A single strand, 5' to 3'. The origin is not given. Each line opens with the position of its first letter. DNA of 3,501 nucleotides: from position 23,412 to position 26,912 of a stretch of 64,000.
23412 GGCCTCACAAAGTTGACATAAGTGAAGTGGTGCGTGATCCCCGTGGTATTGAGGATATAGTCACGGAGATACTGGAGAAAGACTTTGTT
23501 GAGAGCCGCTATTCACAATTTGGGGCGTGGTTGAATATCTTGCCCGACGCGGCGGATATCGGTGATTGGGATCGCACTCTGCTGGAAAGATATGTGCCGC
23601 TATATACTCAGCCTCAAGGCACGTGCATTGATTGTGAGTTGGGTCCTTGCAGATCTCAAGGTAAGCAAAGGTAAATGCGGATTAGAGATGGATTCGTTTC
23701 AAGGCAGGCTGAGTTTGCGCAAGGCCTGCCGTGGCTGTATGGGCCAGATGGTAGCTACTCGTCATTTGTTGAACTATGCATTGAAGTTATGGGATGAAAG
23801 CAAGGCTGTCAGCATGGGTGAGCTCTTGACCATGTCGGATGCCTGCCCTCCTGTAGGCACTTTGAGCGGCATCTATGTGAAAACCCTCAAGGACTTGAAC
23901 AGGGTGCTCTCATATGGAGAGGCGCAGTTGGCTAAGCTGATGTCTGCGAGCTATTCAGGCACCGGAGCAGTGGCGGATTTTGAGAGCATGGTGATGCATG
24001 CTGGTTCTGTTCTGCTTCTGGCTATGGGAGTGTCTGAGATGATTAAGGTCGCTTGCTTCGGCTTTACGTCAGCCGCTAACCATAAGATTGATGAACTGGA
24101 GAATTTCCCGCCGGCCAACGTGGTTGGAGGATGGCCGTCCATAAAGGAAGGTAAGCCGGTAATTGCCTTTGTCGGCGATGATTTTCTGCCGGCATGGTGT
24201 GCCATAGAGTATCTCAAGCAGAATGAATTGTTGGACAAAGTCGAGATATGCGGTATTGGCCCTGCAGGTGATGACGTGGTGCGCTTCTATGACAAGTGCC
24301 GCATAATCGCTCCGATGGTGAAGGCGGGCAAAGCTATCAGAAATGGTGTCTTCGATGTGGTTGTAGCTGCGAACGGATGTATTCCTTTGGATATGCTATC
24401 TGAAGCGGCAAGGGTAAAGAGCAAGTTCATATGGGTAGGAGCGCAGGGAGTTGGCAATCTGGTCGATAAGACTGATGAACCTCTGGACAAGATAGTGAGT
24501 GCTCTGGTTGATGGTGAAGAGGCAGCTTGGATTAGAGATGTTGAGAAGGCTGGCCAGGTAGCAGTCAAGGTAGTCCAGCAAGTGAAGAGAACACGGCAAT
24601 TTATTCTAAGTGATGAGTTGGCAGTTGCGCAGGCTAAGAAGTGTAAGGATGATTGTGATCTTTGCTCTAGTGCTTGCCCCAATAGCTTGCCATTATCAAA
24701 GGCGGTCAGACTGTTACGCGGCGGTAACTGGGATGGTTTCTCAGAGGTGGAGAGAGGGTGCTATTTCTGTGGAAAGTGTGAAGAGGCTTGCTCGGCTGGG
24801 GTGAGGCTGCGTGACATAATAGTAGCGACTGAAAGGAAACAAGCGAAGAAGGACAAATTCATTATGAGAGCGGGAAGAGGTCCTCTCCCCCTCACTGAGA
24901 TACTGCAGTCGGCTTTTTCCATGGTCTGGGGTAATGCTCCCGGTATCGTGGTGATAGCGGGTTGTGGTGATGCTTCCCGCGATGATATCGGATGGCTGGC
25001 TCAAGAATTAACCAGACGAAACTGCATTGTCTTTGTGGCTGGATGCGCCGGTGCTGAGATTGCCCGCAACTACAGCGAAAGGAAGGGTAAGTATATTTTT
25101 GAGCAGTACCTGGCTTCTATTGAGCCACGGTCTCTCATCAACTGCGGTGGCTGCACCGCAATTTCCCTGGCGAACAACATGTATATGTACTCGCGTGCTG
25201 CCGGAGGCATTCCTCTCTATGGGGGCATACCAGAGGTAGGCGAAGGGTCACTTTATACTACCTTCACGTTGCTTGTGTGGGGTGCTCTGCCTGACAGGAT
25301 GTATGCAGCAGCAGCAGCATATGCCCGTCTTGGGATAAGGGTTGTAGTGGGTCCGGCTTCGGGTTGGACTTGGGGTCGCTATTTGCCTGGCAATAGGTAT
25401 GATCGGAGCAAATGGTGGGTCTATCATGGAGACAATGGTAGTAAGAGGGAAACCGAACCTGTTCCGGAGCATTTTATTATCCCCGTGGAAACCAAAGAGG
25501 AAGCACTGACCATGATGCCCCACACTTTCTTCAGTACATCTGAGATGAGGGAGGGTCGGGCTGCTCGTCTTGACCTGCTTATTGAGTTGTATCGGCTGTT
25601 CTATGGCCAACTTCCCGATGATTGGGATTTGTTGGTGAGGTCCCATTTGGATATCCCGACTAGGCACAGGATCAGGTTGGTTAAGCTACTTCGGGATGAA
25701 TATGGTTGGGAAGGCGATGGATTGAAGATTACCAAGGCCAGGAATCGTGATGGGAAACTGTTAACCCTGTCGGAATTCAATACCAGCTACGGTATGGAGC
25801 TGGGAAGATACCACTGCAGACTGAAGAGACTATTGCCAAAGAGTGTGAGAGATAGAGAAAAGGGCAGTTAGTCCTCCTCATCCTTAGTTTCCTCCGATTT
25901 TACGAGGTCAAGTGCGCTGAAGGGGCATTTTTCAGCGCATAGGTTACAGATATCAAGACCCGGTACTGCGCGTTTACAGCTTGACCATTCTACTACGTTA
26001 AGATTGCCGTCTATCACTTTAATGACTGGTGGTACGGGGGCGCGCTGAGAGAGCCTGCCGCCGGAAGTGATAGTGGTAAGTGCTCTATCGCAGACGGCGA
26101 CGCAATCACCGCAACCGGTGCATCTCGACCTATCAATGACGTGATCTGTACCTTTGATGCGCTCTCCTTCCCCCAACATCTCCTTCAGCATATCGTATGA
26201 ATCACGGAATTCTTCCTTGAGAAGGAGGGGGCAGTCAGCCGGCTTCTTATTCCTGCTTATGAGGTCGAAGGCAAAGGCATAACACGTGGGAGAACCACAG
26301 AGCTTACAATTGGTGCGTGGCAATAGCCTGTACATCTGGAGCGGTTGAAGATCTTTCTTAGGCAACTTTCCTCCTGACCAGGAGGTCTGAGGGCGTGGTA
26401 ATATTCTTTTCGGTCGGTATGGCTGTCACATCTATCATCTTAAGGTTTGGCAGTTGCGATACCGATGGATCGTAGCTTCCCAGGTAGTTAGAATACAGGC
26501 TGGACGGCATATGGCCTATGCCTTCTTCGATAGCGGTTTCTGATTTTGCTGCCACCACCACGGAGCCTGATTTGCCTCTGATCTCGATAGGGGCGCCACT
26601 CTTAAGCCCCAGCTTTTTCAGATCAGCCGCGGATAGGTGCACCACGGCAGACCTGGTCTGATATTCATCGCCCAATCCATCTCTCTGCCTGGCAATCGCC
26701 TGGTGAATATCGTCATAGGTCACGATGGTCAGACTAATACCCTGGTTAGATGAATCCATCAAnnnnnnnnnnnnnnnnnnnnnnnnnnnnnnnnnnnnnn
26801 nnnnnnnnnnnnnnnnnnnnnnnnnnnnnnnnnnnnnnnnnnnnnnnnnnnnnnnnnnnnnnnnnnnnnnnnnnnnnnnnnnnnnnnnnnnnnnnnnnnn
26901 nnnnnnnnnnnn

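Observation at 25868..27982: Orphan FwdB-FwdD pair with RnfB-like polyferredoxin, co-operonic with CooC/ChlID; possible loss of the catalytic Cys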

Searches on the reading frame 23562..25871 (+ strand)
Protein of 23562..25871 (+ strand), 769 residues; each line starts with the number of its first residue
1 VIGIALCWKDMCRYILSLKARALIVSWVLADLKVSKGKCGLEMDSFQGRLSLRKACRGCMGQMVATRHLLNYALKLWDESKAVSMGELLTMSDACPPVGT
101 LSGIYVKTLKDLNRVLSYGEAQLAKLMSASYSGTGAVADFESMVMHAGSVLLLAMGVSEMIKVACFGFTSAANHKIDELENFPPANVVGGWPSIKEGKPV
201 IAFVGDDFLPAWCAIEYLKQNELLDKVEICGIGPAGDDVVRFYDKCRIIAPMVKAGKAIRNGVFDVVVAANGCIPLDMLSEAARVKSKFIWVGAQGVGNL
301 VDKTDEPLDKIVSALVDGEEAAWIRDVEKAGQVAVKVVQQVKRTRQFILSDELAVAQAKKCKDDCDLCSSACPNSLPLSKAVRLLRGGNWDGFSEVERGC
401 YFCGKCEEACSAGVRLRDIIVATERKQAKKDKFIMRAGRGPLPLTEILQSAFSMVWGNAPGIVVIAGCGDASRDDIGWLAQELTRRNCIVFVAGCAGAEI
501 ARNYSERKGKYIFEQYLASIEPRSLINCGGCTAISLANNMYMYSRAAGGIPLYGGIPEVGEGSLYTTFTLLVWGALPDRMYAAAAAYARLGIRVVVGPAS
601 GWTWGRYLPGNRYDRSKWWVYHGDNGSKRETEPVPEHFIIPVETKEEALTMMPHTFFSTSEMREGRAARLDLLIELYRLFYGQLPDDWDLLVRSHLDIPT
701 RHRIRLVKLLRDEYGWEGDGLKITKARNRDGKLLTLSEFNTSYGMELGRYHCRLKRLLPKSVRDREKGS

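Call 4: search_protein_families(library=pfam, proteins=[window:23562-25871:+], max_evalue=0.01)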
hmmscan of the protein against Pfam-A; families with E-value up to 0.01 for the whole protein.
window:23562-25871:+ (769 aa): 3 families
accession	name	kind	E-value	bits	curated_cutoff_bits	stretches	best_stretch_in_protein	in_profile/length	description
PF03063.25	Prismane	-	5.1e-09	35.7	27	1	108-503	128-400/513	Prismane/CO dehydrogenase family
PF12838.12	Fer4_7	-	0.00072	20.4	27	1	361-414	2-52/52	4Fe-4S dicluster domain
PF13187.11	Fer4_9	-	0.0019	18.7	27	1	361-413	2-50/52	4Fe-4S dicluster domain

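Call 5: search_protein_families(library=ncbifam, proteins=[window:23562-25871:+], max_evalue=0.01)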
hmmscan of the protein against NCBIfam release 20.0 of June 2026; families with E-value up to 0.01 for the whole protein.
window:23562-25871:+ (769 aa): 7 families
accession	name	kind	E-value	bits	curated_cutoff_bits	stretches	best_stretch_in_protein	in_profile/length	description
TIGR00314.1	cdhA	equivalog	2.4e-126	422.5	781.3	1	32-720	76-761/784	CO dehydrogenase/acetyl-CoA synthase complex subunit alpha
NF004536.0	PRK05888.1-1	equivalog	0.00028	20.2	212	1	359-412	58-111/180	NADH-quinone oxidoreductase subunit NuoI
NF045663.1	diclust_near_Sec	equivalog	0.0005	18.3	530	0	399-433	354-388/759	pyridine nucleotide-disulfide oxidoreductase/dicluster-binding protein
TIGR01971.1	NuoI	subfamily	0.00094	18.8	113.05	1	359-412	42-95/121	NADH-quinone oxidoreductase, chain I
NF009053.0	PRK12387.1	subfamily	0.0021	17.8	204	1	359-416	38-92/180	formate hydrogenlyase complex iron-sulfur subunit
NF041837.1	rnfC_Methano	equivalog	0.0086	15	650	0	341-421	338-420/438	Rnf electron transport complex subunit RnfC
NF006076.0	PRK08222.1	equivalog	0.0099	15.7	270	1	358-412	37-87/181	hydrogenase 4 subunit H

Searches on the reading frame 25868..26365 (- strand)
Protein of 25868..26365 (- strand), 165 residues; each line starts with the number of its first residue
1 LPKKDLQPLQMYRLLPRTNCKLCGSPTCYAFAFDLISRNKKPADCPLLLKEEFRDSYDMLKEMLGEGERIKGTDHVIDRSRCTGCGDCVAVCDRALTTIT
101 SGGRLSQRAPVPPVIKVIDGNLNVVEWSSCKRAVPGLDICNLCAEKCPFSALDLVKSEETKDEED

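Call 4: search_protein_families(library=pfam, proteins=[window:25868-26365:-], max_evalue=0.01)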
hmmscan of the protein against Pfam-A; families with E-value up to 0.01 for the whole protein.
window:25868-26365:- (165 aa): 12 families
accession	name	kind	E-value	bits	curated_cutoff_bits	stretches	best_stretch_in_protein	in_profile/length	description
PF04060.18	FeS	-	4.3e-12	46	23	1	15-46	1-32/33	Putative Fe-S cluster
PF00037.32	Fer4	-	1.1e-06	28.6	21.1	1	76-92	2-18/24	4Fe-4S binding domain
PF12838.12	Fer4_7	-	2.4e-06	28.3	27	1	19-92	4-48/52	4Fe-4S dicluster domain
PF13183.11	Fer4_8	-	9.1e-06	26.6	27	1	19-94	4-66/68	4Fe-4S dicluster domain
PF13187.11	Fer4_9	-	1.5e-05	25.4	27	0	45-94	12-49/52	4Fe-4S dicluster domain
PF12837.12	Fer4_6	-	4.5e-05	23.7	25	1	76-92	3-19/24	4Fe-4S binding domain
PF14697.11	Fer4_21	-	5.9e-05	23.6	35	1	76-97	2-24/59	4Fe-4S dicluster domain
PF12797.12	Fer4_2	-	0.00023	21.4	24.5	1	76-92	4-20/22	4Fe-4S binding domain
PF13459.11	Fer4_15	-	0.0004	21.5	22.4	1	76-96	2-22/66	4Fe-4S single cluster domain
PF13484.11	Fer4_16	-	0.00065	20.9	30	0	78-92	49-63/66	4Fe-4S double cluster binding domain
PF13237.11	Fer4_10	-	0.00065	20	25.5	1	76-92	3-19/53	4Fe-4S dicluster domain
PF25160.1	LdpA_Fe-S-bd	-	0.0059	16.8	27.6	1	77-94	23-40/49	LdpA Fe-S cluster-binding domain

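Call 5: search_protein_families(library=ncbifam, proteins=[window:25868-26365:-], max_evalue=0.01)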
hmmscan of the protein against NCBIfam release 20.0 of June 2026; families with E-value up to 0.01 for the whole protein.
window:25868-26365:- (165 aa): 32 families (the best 25 are shown)
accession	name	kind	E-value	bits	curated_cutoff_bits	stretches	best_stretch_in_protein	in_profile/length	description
NF003195.0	PRK04165.1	equivalog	1.6e-14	53.6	306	1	5-56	2-49/450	acetyl-CoA decarbonylase/synthase complex subunit gamma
TIGR01944.1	rnfB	subfamily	9.8e-10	38.3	68.7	1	11-92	40-125/190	RnfABCDGE type electron transport complex subunit B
NF005504.0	PRK07118.1-3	equivalog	2.1e-09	37.1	437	1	76-154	167-238/293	Fe-S cluster domain-containing protein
NF005506.0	PRK07118.1-5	equivalog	6e-06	25.9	388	1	13-47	44-78/279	Fe-S cluster domain-containing protein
NF005503.0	PRK07118.1-2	equivalog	2.1e-05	24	252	1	75-156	162-233/292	RnfABCDGE type electron transport complex subunit B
NF003475.0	PRK05113.1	equivalog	2.3e-05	24.3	203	1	11-93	40-126/190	electron transport complex subunit RsxB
NF040612.1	F420_dehyd_FpoI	exception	3e-05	23.9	180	0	67-98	30-60/135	F420H2 dehydrogenase subunit FpoI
NF041836.1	rnfB_Methano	equivalog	3.2e-05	23.5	445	0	11-48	43-80/265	Rnf electron transport complex subunit RnfB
TIGR02179.1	PorD_KorD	subfamily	6.1e-05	23.1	60.05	1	76-157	21-77/78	2-oxoacid:acceptor oxidoreductase, delta subunit, pyruvate/2-ketoisovalerate family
NF004537.0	PRK05888.1-3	equivalog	6.4e-05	22.5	163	0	65-100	99-133/204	NADH-quinone oxidoreductase subunit NuoI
NF005505.0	PRK07118.1-4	equivalog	7.3e-05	22.4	378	0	11-92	43-130/265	Fe-S cluster domain-containing protein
NF040770.1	hetero_SS_HdrA2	exception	0.0001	20.6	1100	1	76-160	236-313/777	CoB-CoM heterodisulfide reductase HdrA2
NF005746.0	PRK07570.1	subfamily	0.00026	20.3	243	1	73-112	150-189/250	succinate dehydrogenase/fumarate reductase iron-sulfur subunit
NF004536.0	PRK05888.1-1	equivalog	0.00065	19.1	212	0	140-161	63-84/180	NADH-quinone oxidoreductase subunit NuoI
NF009945.0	PRK13409.1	equivalog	0.0017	17.1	469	0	140-162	54-76/592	ribosome biogenesis/translation initiation ATPase RLI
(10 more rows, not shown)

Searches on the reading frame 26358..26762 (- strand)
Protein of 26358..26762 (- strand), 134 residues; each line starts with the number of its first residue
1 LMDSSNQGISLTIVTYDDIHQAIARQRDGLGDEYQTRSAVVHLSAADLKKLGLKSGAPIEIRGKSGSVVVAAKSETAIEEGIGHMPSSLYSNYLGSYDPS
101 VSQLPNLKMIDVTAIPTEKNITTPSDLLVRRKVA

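Call 4: search_protein_families(library=pfam, proteins=[window:26358-26762:-], max_evalue=0.01)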
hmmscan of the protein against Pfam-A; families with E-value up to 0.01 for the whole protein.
window:26358-26762:- (134 aa): 2 families
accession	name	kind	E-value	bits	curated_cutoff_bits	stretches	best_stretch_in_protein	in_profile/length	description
PF01568.27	Molydop_binding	-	2.4e-08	34.4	26.8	1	23-95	15-83/110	Molydopterin dinucleotide binding domain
PF02359.24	CDC48_N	-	0.0037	17.9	35.1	1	37-81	13-58/85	Cell division protein 48 (CDC48), N-terminal domain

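Call 5: search_protein_families(library=ncbifam, proteins=[window:26358-26762:-], max_evalue=0.01)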
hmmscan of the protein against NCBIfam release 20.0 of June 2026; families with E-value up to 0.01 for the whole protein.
window:26358-26762:- (134 aa): 1 family
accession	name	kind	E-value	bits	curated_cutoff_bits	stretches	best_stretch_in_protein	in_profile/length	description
NF042908.1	FMD_DH_FwdD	exception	2.3e-10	40.7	175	1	19-130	11-124/129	tungsten-dependent formylmethanofuran dehydrogenase subunit FwdD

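Call 55: search_solved_structures(query=window:26358-26762:-, max_evalue=1, show_alignments=1)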
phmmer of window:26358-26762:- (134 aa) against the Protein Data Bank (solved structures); distinct sequences matched with E-value up to 1: 10.
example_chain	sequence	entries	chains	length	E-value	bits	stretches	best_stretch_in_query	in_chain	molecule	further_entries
5t5i_D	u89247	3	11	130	1.8e-05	28.6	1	34-123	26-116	Tungsten formylmethanofuran dehydrogenase subunit fwdD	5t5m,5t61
7bkb_J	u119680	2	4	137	0.00044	24.1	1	11-116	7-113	Formylmethanofuran dehydrogenase, subunit D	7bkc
2ki8_A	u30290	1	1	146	0.0011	22.9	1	25-128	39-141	Tungsten formylmethanofuran dehydrogenase, subunit D (FwdD-2)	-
8rja_D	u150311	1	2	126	0.0031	21.4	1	13-127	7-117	Formylmethanofuran dehydrogenase subunit D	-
9sfi_S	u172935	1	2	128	0.0053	20.6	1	32-129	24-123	Formylmethanofuran dehydrogenase subunit D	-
9t1s_L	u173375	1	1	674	0.061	17.2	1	25-109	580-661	formate dehydrogenase (coenzyme F420)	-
9d82_J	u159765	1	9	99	0.29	15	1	48-121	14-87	B2 Dec Gp45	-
7e5z_A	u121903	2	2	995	0.5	14.3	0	22-117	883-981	Formate dehydrogenase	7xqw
7vw6_A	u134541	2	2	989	0.51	14.2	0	22-117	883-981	Formate dehydrogenase | Tungsten-containing formate dehydrogenase alpha subunit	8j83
7dvf_A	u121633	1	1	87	0.64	13.9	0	38-66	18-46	reDPBB_sym2 protein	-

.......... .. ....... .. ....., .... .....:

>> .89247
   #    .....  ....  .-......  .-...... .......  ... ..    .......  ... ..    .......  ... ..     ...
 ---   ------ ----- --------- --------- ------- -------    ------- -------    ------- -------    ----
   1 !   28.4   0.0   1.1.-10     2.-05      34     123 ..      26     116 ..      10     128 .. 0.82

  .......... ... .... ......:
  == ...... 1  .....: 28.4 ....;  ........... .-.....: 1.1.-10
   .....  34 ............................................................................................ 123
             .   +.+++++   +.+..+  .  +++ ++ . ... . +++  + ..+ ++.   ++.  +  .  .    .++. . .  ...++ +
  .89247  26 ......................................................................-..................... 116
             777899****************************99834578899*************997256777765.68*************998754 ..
